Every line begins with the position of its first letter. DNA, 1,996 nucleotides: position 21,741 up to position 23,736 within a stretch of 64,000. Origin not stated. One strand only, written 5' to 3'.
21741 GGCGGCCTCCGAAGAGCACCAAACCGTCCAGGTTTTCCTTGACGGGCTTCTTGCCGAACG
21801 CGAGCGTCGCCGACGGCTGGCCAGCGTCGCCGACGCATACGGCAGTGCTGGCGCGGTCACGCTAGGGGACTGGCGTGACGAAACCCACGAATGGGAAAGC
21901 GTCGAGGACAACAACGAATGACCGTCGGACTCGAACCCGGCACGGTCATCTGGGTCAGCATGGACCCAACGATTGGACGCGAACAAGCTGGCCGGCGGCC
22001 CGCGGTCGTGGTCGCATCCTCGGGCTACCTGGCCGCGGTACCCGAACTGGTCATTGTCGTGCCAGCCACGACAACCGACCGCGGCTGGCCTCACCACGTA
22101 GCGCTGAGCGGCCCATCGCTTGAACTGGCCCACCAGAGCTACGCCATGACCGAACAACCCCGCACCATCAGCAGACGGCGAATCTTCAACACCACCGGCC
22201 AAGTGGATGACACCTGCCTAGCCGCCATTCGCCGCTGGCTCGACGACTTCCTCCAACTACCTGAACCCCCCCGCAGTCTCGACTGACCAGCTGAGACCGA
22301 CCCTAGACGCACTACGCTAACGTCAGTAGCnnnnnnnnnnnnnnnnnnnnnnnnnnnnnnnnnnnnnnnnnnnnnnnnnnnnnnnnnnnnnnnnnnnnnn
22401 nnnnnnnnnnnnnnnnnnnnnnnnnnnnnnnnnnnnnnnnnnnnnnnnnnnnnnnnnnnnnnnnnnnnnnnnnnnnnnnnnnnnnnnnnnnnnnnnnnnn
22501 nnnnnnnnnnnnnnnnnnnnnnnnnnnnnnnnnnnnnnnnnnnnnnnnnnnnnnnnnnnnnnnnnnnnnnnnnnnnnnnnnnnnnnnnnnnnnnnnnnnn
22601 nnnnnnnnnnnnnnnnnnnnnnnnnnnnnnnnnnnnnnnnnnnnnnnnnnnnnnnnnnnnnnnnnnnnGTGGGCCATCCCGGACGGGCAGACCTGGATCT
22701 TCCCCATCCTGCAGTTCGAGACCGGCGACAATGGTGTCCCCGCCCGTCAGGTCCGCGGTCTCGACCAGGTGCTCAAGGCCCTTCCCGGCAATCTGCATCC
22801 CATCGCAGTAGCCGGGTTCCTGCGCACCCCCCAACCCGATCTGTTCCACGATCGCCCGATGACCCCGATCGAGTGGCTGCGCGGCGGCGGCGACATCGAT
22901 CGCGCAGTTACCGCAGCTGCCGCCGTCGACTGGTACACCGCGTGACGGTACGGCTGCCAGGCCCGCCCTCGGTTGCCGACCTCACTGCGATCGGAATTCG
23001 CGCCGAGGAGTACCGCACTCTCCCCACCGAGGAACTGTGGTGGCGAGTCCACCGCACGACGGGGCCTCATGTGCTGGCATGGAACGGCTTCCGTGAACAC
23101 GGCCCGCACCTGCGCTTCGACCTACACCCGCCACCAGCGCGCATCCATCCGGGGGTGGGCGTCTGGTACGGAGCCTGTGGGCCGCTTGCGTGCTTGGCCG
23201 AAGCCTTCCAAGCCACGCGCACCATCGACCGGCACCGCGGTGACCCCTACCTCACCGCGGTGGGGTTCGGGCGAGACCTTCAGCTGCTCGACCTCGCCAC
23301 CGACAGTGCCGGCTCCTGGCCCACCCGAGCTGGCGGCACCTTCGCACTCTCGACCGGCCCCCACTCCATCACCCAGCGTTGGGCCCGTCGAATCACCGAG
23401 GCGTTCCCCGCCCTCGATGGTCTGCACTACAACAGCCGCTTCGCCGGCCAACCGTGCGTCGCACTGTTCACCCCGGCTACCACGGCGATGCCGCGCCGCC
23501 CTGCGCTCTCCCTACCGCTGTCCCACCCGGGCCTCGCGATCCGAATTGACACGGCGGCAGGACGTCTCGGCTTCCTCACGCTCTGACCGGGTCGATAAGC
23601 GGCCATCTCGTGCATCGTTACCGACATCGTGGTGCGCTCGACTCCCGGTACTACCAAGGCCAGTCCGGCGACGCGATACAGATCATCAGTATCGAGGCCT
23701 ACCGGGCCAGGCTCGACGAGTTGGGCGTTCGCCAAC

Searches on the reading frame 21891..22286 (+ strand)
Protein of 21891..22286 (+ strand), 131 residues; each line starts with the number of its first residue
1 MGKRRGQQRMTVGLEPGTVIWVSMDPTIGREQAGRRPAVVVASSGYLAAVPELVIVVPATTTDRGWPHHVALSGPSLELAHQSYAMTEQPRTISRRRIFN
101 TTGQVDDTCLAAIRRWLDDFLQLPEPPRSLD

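Call 15: search_protein_families(library=pfam, proteins=[window:21891-22286:+], max_evalue=0.001)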
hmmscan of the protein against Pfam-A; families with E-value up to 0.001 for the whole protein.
window:21891-22286:+ (131 aa): 1 family
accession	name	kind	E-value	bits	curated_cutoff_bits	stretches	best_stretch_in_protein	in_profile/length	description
PF02452.23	PemK_toxin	-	8.3e-21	74.7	23.1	1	16-120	2-108/109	PemK-like, MazF-like toxin of type II toxin-antitoxin system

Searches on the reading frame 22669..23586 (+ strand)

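Call 15: search_protein_families(library=pfam, proteins=[window:22669-23586:+], max_evalue=0.001)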
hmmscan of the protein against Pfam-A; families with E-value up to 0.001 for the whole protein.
window:22669-23586:+ (305 aa): 1 family
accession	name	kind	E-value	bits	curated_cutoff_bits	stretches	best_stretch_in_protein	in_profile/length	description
PF08808.17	RES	-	4.8e-16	59.6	23.2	1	124-284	2-156/157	RES domain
